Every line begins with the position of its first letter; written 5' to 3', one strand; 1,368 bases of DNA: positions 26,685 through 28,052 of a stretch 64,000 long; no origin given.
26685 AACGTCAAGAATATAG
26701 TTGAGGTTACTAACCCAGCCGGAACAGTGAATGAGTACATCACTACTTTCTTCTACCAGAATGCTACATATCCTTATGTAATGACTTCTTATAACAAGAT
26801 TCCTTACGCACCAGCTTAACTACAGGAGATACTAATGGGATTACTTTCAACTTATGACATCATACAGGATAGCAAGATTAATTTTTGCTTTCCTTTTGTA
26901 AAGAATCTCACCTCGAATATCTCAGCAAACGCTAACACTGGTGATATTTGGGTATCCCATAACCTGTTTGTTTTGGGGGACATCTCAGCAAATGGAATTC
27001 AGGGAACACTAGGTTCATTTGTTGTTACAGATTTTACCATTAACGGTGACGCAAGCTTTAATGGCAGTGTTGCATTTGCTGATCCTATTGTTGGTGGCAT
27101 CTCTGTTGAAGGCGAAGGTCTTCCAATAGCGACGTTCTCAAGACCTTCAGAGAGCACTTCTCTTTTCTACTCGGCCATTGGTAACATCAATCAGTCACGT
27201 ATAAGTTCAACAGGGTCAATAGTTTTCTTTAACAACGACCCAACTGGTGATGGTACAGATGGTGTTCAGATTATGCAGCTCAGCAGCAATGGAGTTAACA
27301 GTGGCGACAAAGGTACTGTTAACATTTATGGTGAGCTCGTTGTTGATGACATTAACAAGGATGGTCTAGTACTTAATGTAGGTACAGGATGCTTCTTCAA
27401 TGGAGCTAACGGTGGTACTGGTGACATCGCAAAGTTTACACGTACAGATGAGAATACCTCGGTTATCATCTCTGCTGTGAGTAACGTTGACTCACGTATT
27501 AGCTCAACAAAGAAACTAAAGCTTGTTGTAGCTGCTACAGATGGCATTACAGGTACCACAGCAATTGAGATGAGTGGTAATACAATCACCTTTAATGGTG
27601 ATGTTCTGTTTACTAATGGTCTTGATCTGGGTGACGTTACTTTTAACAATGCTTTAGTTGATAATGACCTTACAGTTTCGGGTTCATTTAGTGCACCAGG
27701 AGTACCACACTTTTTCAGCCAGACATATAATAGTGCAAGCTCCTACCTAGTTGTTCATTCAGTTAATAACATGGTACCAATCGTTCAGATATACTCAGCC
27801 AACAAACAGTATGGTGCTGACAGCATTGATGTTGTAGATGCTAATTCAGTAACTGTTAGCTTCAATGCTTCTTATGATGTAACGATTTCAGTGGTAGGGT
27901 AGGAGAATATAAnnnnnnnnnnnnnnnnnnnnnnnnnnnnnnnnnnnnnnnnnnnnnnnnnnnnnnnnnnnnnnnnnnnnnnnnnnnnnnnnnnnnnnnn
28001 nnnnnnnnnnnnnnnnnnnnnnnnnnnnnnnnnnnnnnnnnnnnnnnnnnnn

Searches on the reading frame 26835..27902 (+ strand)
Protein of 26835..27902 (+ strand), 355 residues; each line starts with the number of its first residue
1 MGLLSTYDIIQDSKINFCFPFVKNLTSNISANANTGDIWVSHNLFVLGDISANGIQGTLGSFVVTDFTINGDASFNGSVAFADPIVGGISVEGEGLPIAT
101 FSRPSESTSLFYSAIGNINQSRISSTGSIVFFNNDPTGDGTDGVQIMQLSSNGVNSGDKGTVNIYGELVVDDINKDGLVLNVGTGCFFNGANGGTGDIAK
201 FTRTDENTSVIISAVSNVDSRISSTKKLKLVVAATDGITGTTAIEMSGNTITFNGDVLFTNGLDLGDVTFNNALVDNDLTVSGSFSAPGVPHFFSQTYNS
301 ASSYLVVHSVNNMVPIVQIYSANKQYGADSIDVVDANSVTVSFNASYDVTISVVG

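Call 41: search_protein_families(library=pfam, proteins=[window:26835-27902:+], max_evalue=0.01)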
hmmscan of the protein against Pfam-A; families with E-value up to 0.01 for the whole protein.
window:26835-27902:+ (355 aa): 0 families

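Call 64: search_protein_families(library=phrogs, proteins=[window:26835-27902:+], max_evalue=0.001)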
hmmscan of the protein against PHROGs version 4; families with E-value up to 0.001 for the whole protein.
window:26835-27902:+ (355 aa): 1 family
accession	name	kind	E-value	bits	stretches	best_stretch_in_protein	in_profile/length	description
phrog_21918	-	unknown function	1.2e-05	25.9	1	291-347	64-120/200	-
